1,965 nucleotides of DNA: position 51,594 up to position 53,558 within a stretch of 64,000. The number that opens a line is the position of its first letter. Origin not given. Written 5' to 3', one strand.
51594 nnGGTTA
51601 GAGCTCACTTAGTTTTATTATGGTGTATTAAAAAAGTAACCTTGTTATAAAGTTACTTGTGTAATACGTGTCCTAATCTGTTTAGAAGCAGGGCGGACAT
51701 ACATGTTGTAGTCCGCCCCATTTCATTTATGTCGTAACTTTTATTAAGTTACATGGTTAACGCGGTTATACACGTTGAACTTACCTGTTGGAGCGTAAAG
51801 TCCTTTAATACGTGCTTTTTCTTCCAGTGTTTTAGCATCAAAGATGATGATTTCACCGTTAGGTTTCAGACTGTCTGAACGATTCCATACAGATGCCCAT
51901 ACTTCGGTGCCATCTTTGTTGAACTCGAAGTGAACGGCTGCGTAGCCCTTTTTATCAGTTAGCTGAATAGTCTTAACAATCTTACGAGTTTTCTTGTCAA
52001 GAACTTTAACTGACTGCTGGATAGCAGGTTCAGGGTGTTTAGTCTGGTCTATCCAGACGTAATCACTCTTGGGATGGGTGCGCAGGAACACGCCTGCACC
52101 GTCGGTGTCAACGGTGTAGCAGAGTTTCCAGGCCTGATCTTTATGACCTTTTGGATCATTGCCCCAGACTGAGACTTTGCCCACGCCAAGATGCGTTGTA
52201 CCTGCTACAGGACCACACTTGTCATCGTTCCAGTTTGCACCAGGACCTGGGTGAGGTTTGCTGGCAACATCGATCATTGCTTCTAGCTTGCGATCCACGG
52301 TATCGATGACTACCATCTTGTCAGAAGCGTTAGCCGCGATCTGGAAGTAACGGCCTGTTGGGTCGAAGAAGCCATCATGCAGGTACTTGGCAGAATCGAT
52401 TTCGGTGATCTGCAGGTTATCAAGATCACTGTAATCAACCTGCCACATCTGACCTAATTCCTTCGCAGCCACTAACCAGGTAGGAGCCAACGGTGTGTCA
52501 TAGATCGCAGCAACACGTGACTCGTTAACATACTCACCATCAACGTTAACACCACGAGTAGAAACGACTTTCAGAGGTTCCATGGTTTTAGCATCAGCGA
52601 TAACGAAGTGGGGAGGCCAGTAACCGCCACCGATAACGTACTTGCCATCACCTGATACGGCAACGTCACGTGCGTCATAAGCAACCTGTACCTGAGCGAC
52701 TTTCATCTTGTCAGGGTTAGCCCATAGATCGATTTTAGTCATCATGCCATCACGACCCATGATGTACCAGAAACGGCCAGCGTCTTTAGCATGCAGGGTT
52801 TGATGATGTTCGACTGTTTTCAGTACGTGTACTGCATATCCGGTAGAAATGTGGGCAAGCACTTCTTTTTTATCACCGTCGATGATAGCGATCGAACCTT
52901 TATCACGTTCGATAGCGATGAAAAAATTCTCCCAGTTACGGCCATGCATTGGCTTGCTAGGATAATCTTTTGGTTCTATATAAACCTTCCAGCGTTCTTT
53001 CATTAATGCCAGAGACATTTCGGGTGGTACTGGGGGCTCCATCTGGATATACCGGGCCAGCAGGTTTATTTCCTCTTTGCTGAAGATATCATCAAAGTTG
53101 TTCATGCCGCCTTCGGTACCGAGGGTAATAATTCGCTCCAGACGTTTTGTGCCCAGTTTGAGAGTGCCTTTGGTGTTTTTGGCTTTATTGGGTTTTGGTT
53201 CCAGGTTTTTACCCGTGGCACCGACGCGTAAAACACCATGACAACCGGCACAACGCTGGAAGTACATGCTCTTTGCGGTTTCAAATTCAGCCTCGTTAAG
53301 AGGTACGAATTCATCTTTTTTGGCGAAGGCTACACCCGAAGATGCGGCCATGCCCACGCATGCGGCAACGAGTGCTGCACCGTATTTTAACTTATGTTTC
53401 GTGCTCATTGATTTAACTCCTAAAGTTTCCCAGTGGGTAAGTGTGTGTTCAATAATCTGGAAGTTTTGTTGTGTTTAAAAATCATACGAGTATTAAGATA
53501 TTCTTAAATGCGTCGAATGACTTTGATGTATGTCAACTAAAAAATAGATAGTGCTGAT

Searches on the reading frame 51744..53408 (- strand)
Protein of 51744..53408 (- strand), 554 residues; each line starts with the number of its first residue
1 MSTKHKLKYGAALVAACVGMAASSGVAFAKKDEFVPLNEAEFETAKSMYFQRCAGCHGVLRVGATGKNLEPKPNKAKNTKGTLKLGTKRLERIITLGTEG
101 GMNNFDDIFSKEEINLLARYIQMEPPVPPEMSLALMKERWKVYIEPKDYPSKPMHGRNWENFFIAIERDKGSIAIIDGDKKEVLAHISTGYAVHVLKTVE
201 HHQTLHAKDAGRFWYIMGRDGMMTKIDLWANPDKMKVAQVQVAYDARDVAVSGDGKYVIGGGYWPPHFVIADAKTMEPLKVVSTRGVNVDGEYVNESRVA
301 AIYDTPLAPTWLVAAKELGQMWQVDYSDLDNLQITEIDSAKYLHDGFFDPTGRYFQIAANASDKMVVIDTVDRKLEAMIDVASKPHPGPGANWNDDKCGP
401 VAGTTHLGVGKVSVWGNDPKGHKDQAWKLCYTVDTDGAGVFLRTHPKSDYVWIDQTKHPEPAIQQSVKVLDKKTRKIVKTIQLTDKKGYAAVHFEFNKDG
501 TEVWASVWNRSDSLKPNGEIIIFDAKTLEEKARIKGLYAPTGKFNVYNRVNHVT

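Call 23: search_protein_families(library=pfam, proteins=[window:51744-53408:-], max_evalue=0.00001)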
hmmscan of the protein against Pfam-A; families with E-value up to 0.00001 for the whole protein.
window:51744-53408:- (554 aa): 2 families
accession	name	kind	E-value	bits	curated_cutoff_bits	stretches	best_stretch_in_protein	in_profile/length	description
PF02239.22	Cytochrom_D1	-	4.7e-115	384.5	25.5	1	158-548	2-367/368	Cytochrome D1 heme domain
PF13442.11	Cytochrome_CBB3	-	4.5e-08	33.7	27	1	41-121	2-68/68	Cytochrome C oxidase, cbb3-type, subunit III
